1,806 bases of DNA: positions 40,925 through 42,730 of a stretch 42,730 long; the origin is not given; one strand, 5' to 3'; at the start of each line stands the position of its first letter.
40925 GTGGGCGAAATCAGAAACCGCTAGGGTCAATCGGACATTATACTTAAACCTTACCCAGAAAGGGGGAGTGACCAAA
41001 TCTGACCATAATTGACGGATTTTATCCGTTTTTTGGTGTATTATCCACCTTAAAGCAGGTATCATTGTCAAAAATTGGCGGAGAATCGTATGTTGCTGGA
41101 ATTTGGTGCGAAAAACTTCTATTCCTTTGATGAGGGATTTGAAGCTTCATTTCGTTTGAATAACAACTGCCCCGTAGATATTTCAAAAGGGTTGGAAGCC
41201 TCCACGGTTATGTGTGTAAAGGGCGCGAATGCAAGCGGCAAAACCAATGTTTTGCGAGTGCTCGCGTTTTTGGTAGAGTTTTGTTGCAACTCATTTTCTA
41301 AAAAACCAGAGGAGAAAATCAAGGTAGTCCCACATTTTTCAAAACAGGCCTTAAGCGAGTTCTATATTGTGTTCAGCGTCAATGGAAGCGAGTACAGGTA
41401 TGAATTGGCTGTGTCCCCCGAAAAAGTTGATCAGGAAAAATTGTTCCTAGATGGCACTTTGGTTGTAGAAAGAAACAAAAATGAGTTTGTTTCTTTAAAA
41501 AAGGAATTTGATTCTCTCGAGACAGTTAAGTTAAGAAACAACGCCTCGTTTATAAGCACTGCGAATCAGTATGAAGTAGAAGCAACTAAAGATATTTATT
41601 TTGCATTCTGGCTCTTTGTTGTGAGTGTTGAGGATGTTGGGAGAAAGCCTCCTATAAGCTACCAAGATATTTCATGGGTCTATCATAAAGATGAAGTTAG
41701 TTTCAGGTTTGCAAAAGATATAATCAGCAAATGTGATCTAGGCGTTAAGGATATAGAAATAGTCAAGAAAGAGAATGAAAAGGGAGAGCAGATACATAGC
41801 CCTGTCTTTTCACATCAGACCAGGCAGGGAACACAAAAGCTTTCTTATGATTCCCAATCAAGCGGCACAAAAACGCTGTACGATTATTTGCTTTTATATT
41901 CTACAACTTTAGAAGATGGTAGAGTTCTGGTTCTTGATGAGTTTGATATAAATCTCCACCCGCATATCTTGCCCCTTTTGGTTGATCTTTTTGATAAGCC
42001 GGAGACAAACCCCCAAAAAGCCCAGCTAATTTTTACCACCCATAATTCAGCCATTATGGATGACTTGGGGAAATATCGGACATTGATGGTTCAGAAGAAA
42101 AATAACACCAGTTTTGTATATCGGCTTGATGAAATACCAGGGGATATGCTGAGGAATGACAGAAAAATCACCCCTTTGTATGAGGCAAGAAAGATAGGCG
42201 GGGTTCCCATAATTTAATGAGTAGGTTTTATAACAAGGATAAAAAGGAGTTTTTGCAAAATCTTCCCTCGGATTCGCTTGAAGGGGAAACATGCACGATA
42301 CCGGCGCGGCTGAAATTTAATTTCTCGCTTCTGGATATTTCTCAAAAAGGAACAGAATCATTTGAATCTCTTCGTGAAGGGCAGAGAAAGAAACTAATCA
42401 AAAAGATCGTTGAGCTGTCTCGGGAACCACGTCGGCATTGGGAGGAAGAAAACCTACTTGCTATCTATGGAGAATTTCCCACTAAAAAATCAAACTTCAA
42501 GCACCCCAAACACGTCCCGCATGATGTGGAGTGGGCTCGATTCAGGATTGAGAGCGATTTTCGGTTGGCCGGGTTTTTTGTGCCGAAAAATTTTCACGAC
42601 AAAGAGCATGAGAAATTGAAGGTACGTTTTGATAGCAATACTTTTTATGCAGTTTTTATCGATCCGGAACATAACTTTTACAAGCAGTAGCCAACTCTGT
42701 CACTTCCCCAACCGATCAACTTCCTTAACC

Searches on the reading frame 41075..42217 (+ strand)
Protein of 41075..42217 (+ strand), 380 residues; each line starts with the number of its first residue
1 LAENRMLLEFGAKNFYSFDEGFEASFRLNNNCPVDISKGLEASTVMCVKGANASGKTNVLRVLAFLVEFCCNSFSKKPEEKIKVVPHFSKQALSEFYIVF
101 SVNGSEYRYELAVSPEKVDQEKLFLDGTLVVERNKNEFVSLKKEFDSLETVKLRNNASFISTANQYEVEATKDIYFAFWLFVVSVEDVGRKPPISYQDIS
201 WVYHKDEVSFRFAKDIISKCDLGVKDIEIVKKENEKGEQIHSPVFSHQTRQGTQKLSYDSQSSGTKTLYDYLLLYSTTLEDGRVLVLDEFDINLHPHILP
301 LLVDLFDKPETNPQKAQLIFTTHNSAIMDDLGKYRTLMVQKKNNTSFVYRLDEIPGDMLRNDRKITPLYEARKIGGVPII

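Call 3: search_protein_families(library=pfam, proteins=[window:41075-42217:+], max_evalue=1)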
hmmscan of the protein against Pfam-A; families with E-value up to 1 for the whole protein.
window:41075-42217:+ (380 aa): 9 families
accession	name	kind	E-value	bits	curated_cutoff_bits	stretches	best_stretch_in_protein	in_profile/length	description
PF13304.12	AAA_21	-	1.7e-37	130.6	27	1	46-329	2-304/304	AAA domain, putative AbiEii toxin, Type IV TA system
PF13175.12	AAA_15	-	2.3e-10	41.1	32.1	2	221-327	265-373/374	AAA ATPase domain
PF02463.25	SMC_N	-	2.3e-06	27.6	40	1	44-340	25-214/220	RecF/RecN/SMC N terminal domain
PF09783.14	Vac_ImportDeg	-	0.0082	16.4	27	1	106-187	17-92/162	Vacuolar import and degradation protein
PF13401.12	AAA_22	-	0.084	13.6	27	1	260-323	67-123/130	AAA domain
PF11167.13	DUF2953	-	0.088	13.4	22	1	63-92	22-50/53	Protein of unknown function (DUF2953)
PF14609.11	GCP5-Mod21_N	-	0.093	13.6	27.8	1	283-313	14-44/86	Gamma-Tubulin ring complex non-core subunit mod21, N-terminal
PF08440.15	Poty_PP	-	0.11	12.1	23.4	1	43-138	84-179/277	Potyviridae polyprotein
PF13476.12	AAA_23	-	0.36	11.9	27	1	28-162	17-123/201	AAA domain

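Call 4: search_protein_families(library=padloc, proteins=[window:41075-42217:+], max_evalue=1)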
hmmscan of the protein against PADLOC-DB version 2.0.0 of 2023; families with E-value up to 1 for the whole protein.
window:41075-42217:+ (380 aa): 71 families (the best 25 are shown)
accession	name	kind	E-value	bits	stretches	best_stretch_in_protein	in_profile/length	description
PDLC02335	AbiLi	-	5.2e-63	211.1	1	3-380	46-287/326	AbiLi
PDLC02980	AriA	-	9.6e-35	119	1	46-329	2-304/304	-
PDLC04426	PDC-M12A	-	8.1e-16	56.3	1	6-330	1-326/369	-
PDLC04180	HEC-01A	-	4e-13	47.3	2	234-353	229-348/382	-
PDLC02979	AriA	-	4.2e-13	47.8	2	221-327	264-372/373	-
PDLC04176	HEC-01A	-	4.2e-13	47.4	1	42-344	22-337/371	-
PDLC04175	HEC-01A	-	4.1e-12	43.8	2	281-378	268-362/363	-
PDLC02914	ATPase-Toprim_I-B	-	8.7e-11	39.6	2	251-343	175-263/443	-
PDLC00289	PtuA1|PtuA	-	9.1e-11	39.4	1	34-346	19-310/404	AAA ATPase domain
PDLC04391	PDC-M07A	-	1.3e-10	38.8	2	278-338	300-359/412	-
PDLC04177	HEC-01A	-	2.3e-10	38.1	1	281-376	296-390/393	-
PDLC04178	HEC-01A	-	2.6e-10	37.9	2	251-361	255-366/399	-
PDLC04135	mad3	-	3.1e-09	34.8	1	43-344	22-342/374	mads_3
PDLC00274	PtuA1|PtuA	-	3.8e-09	34.3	2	250-365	274-391/438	AAA ATPase domain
PDLC04182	HEC-01A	-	6.2e-09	33.3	2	249-344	274-367/406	-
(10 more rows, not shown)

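Call 6: search_protein_families(library=ncbifam, proteins=[window:41075-42217:+], max_evalue=0.1)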
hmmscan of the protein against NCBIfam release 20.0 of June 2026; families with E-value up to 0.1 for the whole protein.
window:41075-42217:+ (380 aa): 12 families
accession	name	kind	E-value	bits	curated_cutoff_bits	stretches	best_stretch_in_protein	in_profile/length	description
NF038234.1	retron_eff_Eco8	equivalog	0.00019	20.2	250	0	284-334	275-331/679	retron Eco8 family effector endonuclease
TIGR04435.1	restrict_AAA_1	hypoth_equivalog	0.00041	19.2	300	1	13-113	12-114/568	restriction system-associated AAA family ATPase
NF010061.0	PRK13538.1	equivalog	0.0033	16.9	195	1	39-68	27-56/211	cytochrome c biogenesis heme-transporting ATPase CcmA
TIGR01189.1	ccmA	equivalog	0.0037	17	131.6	1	37-68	20-51/198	heme ABC exporter ATP-binding protein CcmA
NF041774.1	tung_ATPbind_TupC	equivalog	0.028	13.4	400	1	34-76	16-59/319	tungstate ABC transporter ATP-binding protein TupC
NF040873.1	AztA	equivalog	0.03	13.9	220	1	35-87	10-62/191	zinc ABC transporter ATP-binding protein AztA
TIGR00611.2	recf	equivalog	0.032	13.4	172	1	43-77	21-53/339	DNA replication/repair protein RecF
NF009945.0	PRK13409.1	equivalog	0.032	12.9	469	1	41-129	97-180/592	ribosome biogenesis/translation initiation ATPase RLI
NF005232.0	PRK06733.1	equivalog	0.038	13.9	93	1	181-219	23-60/151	hypothetical protein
TIGR02673.1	FtsE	equivalog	0.041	13.6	264.85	0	281-341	155-212/214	cell division ATP-binding protein FtsE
NF010756.0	PRK14159.1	equivalog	0.049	13.6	171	1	130-246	24-141/176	nucleotide exchange factor GrpE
NF047739.1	antiphage_MADS3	equivalog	0.07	12.3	420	0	36-71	16-49/427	methylation-associated defense system AAA family ATPase MAD3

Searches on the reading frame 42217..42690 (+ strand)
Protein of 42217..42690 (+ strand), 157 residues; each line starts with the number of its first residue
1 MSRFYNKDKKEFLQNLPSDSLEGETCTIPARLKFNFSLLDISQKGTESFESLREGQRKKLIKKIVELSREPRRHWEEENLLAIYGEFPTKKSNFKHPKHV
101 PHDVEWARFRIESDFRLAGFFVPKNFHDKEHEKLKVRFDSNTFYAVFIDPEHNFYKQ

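Call 3: search_protein_families(library=pfam, proteins=[window:42217-42690:+], max_evalue=1)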
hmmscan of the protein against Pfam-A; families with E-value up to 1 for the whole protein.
window:42217-42690:+ (157 aa): 1 family
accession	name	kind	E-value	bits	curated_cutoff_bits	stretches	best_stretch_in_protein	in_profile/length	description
PF01771.23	Viral_alk_exo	-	0.26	10.4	20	1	126-157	326-357/461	Viral alkaline exonuclease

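Call 4: search_protein_families(library=padloc, proteins=[window:42217-42690:+], max_evalue=1)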
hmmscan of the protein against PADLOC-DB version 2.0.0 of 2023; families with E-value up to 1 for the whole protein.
window:42217-42690:+ (157 aa): 0 families

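Call 6: search_protein_families(library=ncbifam, proteins=[window:42217-42690:+], max_evalue=0.1)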
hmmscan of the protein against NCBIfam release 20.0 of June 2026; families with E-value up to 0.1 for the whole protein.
window:42217-42690:+ (157 aa): 0 families

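Call 72: search_protein_families(library=phrogs, proteins=[window:42217-42690:+], max_evalue=0.01)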
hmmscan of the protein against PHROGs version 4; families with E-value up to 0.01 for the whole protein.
window:42217-42690:+ (157 aa): 1 family
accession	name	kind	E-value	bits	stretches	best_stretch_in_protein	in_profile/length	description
phrog_8366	-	unknown function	0.0022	19.1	0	95-156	95-139/140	-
